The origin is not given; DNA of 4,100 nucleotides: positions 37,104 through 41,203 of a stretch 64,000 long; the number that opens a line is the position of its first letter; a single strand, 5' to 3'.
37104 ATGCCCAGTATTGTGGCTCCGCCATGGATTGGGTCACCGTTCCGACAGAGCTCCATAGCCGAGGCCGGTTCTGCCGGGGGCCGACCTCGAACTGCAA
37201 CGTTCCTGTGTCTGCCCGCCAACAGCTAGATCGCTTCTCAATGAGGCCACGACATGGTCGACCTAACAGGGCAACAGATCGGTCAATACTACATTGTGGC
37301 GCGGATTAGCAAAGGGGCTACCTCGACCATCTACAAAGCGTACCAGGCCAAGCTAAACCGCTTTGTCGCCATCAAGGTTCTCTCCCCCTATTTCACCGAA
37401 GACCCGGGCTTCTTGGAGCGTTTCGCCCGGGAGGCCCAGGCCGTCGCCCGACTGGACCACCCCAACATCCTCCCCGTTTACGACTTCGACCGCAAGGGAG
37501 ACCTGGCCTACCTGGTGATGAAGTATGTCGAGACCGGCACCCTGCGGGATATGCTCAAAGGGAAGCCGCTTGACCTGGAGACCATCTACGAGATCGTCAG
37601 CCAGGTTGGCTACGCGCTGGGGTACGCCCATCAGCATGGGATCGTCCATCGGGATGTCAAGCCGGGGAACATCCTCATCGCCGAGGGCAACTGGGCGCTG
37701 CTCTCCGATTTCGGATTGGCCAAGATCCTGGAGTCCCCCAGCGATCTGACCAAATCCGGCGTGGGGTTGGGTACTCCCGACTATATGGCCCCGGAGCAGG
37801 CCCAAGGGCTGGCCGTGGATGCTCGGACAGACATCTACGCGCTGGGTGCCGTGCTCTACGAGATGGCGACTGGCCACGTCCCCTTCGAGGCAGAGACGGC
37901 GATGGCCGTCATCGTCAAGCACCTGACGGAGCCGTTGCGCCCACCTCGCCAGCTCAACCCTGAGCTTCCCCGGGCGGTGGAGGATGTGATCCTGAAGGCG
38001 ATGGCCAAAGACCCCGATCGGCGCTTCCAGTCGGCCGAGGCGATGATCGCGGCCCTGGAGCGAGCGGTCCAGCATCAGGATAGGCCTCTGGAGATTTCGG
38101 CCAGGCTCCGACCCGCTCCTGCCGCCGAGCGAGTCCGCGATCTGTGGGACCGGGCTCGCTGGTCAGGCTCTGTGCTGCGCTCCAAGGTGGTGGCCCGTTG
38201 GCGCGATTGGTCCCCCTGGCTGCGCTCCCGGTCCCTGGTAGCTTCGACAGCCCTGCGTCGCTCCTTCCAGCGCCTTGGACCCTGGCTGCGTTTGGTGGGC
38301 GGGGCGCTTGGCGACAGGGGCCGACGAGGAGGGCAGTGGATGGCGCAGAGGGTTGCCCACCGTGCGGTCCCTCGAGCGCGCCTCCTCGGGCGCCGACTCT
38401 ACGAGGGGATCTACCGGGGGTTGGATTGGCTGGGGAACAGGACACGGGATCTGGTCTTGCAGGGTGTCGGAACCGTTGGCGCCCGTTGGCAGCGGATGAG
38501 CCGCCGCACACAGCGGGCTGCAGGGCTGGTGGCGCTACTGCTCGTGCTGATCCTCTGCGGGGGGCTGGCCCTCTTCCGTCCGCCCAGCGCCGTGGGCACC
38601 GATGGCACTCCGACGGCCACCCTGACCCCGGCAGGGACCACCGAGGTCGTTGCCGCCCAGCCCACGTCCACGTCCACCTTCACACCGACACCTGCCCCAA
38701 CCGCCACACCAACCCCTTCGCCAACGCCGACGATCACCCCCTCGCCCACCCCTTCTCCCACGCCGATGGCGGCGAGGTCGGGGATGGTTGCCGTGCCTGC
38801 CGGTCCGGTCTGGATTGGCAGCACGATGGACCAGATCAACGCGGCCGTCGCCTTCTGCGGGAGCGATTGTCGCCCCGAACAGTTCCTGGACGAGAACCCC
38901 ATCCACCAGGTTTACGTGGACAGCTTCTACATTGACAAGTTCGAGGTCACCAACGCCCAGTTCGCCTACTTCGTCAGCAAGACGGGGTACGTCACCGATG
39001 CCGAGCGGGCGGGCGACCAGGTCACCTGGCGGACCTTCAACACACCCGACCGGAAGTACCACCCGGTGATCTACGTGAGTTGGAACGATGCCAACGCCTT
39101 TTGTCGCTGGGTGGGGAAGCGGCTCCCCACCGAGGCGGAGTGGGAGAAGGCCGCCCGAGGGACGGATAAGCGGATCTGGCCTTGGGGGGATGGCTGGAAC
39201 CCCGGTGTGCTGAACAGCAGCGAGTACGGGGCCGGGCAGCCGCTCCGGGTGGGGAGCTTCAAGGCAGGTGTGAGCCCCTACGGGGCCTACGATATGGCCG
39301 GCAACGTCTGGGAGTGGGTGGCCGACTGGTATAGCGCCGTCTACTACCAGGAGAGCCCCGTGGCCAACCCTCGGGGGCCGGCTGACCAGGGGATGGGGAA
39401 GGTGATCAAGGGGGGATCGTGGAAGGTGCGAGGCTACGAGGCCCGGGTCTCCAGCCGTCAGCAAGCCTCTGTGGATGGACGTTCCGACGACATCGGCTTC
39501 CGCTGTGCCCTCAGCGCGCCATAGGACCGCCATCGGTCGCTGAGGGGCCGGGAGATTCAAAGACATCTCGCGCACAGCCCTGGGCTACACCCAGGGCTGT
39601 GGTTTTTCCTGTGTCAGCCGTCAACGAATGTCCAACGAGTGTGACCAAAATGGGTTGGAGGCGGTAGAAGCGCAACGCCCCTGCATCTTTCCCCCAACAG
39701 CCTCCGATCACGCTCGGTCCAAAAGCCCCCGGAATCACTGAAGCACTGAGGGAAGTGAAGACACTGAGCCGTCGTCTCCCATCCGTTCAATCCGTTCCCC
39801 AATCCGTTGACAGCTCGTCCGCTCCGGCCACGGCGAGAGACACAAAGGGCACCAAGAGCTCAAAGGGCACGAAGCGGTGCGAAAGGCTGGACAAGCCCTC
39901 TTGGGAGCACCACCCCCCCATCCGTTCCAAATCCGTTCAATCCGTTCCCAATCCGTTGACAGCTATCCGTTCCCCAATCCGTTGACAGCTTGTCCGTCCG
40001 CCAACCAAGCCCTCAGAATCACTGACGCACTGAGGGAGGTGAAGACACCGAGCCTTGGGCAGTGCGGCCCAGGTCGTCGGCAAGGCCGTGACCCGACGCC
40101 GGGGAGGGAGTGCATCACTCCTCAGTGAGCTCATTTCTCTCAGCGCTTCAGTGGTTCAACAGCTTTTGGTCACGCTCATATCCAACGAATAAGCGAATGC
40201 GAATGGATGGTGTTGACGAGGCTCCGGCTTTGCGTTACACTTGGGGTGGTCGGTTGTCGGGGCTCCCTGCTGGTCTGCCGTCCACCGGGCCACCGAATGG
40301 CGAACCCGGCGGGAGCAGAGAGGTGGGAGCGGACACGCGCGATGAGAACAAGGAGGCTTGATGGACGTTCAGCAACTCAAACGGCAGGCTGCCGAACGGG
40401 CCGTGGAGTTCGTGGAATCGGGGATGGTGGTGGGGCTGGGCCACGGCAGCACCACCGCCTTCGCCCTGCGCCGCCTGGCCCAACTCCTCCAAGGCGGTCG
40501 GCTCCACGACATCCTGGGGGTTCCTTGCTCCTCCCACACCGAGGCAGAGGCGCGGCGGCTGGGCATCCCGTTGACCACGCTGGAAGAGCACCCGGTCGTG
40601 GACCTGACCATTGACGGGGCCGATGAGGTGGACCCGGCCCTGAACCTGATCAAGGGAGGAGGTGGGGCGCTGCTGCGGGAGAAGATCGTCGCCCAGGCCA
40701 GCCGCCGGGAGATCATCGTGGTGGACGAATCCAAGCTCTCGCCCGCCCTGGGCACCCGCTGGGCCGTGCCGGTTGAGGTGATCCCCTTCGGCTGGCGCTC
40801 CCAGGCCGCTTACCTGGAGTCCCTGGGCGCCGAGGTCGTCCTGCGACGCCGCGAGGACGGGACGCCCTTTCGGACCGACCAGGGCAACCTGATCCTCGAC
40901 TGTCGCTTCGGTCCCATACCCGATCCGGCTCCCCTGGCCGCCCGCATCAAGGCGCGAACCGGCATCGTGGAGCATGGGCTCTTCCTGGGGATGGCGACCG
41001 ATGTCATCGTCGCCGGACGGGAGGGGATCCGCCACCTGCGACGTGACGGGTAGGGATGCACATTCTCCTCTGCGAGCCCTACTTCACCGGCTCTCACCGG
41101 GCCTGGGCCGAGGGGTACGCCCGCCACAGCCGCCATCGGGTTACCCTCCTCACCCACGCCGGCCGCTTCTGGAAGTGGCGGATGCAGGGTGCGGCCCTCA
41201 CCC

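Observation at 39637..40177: Complex MITE-like element with terminal inverted repeats, 9-bp target-site duplication and a variable internal tandem block (copy 1)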

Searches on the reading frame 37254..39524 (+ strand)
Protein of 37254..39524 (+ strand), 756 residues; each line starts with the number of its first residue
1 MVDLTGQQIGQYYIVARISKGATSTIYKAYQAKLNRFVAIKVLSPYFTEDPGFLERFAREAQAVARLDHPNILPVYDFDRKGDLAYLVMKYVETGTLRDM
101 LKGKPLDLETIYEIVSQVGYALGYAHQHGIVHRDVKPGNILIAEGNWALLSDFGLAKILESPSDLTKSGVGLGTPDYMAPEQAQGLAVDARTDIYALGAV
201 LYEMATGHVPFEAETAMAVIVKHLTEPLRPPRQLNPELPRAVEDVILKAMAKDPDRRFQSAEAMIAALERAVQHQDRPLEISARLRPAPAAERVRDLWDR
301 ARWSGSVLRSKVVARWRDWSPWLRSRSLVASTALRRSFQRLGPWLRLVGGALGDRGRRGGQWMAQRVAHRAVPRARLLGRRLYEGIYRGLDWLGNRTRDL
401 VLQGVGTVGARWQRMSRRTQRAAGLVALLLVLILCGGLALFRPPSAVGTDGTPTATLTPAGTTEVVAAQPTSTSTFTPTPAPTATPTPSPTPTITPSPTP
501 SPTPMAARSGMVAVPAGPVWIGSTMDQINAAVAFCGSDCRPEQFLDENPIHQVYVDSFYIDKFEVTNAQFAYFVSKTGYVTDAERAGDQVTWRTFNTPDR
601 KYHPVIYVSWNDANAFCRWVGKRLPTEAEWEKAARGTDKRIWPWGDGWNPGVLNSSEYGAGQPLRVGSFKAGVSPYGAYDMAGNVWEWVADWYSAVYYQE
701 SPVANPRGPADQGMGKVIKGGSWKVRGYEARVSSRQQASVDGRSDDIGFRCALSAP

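Call 41: find_encoding_contigs(protein=window:37254-39524:+, flank=4000, max_places=8)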
Protein window:37254-39524:+ (756 aa): 2 contigs read that carry it; 2 places shown.
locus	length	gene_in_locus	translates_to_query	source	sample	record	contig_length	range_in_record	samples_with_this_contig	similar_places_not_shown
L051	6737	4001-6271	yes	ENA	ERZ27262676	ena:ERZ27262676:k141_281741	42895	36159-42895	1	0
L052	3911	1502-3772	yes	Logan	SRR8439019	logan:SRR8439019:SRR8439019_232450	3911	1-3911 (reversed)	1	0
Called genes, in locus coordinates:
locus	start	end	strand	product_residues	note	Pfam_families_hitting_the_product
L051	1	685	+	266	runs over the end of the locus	-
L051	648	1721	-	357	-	PF00953:Glycos_transf_4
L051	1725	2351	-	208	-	PF14681:UPRTase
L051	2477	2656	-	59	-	-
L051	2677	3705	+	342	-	PF06068:TIP49 (faint), PF05496:RuvB_N, PF13191:AAA_16 (faint), PF00004:AAA, PF07728:AAA_5 (weak), PF17864:AAA_lid_4, PF05491:WHD_RuvB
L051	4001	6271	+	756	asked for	PF00069:Pkinase, PF07714:PK_Tyr_Ser-Thr, PF03781:FGE-sulfatase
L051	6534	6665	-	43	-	-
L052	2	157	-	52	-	?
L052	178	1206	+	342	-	PF06068:TIP49 (faint), PF05496:RuvB_N, PF13191:AAA_16 (faint), PF00004:AAA, PF07728:AAA_5 (weak), PF17864:AAA_lid_4, PF05491:WHD_RuvB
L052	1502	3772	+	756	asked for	PF00069:Pkinase, PF07714:PK_Tyr_Ser-Thr, PF03781:FGE-sulfatase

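Call 63: list_cluster_members(proteins=[window:37254-39524:+, window:40361-41053:+, window:54958-56247:-])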
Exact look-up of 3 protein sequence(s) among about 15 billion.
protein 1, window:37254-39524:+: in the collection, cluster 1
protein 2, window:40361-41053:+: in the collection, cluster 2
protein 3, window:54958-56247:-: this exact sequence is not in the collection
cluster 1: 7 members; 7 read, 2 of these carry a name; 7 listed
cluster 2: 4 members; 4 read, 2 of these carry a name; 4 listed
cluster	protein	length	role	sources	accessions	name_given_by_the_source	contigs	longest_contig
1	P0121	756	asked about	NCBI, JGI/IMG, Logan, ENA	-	-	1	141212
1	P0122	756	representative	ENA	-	-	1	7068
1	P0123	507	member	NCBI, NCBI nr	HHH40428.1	MAG TPA: hypothetical protein ENK56_00305 [Chloroflexi bacterium] | hypothetical protein [Chloroflexota bacterium]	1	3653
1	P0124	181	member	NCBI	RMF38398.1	MAG: serine/threonine protein kinase, partial [Chloroflexi bacterium]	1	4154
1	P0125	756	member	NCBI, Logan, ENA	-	-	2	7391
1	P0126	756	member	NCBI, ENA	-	-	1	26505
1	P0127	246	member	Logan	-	-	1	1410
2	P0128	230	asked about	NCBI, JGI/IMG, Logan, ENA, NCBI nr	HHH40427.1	MAG TPA: ribose-5-phosphate isomerase RpiA [Chloroflexi bacterium] | ribose-5-phosphate isomerase RpiA [Chloroflexota bacterium]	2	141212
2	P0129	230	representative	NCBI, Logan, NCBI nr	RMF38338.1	MAG: ribose-5-phosphate isomerase RpiA [Chloroflexi bacterium] | MAG: ribose-5-phosphate isomerase RpiA [Chloroflexota bacterium]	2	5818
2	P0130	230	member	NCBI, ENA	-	-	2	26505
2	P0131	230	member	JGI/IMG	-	-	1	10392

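Call 64: find_encoding_contigs(protein=P0130, flank=4000, max_places=6)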
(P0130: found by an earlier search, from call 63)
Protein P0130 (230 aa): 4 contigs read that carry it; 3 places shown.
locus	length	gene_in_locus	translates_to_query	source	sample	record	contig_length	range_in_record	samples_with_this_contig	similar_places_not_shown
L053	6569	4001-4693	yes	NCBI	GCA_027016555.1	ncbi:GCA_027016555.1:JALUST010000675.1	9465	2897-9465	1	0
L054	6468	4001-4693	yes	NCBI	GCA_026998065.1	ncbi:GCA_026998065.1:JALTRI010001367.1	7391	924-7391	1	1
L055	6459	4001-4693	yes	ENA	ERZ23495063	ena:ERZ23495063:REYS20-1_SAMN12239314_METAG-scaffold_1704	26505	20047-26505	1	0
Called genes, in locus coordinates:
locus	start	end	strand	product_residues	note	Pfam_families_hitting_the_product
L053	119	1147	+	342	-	PF06068:TIP49 (faint), PF05496:RuvB_N, PF13191:AAA_16 (faint), PF00004:AAA, PF07728:AAA_5 (weak), PF17864:AAA_lid_4, PF05491:WHD_RuvB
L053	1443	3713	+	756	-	PF00069:Pkinase, PF07714:PK_Tyr_Ser-Thr, PF03781:FGE-sulfatase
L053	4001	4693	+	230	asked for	PF00455:DeoRC (faint), PF06026:Rib_5-P_isom_A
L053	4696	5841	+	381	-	PF12038:QTMAN_N, PF00534:Glycos_transf_1, PF13692:Glyco_trans_1_4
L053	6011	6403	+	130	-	-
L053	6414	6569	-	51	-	?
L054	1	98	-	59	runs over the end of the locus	-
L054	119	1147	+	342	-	PF06068:TIP49 (faint), PF05496:RuvB_N, PF13191:AAA_16 (faint), PF00004:AAA, PF07728:AAA_5 (weak), PF17864:AAA_lid_4, PF05491:WHD_RuvB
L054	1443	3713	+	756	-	PF00069:Pkinase, PF07714:PK_Tyr_Ser-Thr, PF03781:FGE-sulfatase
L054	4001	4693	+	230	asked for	PF00455:DeoRC (faint), PF06026:Rib_5-P_isom_A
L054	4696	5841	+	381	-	PF12038:QTMAN_N, PF00534:Glycos_transf_1, PF13692:Glyco_trans_1_4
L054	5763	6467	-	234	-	?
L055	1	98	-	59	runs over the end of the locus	-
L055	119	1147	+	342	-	PF06068:TIP49 (faint), PF05496:RuvB_N, PF13191:AAA_16 (faint), PF00004:AAA, PF07728:AAA_5 (weak), PF17864:AAA_lid_4, PF05491:WHD_RuvB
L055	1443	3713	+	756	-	PF00069:Pkinase, PF07714:PK_Tyr_Ser-Thr, PF03781:FGE-sulfatase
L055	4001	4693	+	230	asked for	PF00455:DeoRC (faint), PF06026:Rib_5-P_isom_A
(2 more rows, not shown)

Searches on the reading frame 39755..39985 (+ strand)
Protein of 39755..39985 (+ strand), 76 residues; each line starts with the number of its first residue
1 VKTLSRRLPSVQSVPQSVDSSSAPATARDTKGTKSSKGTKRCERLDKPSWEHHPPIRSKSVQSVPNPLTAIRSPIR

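Call 97: search_protein_families(library=pfam, proteins=[window:39755-39985:+], max_evalue=1)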
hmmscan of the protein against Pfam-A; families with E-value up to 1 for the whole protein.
window:39755-39985:+ (76 aa): 0 families

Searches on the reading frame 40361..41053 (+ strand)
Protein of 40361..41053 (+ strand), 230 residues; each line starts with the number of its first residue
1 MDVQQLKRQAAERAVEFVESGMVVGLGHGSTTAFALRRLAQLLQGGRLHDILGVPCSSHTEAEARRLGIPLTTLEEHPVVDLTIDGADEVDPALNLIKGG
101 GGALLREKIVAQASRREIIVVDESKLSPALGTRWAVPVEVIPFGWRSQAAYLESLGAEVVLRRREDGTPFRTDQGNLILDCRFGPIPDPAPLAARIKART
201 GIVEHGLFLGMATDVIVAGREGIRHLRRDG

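Call 65: find_encoding_contigs(protein=window:40361-41053:+, flank=4000, max_places=6)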
Protein window:40361-41053:+ (230 aa): 5 contigs read that carry it; 4 places shown.
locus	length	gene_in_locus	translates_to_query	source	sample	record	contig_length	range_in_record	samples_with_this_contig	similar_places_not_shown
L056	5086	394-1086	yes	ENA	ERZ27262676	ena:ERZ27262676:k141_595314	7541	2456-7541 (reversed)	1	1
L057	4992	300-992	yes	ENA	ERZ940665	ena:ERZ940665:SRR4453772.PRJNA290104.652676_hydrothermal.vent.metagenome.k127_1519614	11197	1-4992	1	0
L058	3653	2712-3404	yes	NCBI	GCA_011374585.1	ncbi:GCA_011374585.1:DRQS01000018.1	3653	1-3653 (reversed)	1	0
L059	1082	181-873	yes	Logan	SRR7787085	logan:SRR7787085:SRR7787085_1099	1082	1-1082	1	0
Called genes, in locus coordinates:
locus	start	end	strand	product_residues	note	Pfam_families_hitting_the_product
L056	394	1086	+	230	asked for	PF00455:DeoRC (faint), PF06026:Rib_5-P_isom_A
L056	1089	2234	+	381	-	PF12038:QTMAN_N, PF00534:Glycos_transf_1, PF13692:Glyco_trans_1_4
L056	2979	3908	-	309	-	PF19300:BPD_transp_1_N, PF00528:BPD_transp_1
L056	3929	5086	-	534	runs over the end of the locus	PF00496:SBP_bac_5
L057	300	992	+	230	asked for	PF00455:DeoRC (faint), PF06026:Rib_5-P_isom_A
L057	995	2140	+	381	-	PF12038:QTMAN_N, PF00534:Glycos_transf_1, PF13692:Glyco_trans_1_4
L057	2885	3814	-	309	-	PF19300:BPD_transp_1_N, PF00528:BPD_transp_1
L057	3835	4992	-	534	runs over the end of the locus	PF00496:SBP_bac_5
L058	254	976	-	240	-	-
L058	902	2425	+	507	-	PF03781:FGE-sulfatase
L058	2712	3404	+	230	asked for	PF00455:DeoRC (faint), PF06026:Rib_5-P_isom_A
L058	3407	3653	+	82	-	PF12038:QTMAN_N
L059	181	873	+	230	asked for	PF00455:DeoRC (faint), PF06026:Rib_5-P_isom_A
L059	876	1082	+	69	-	?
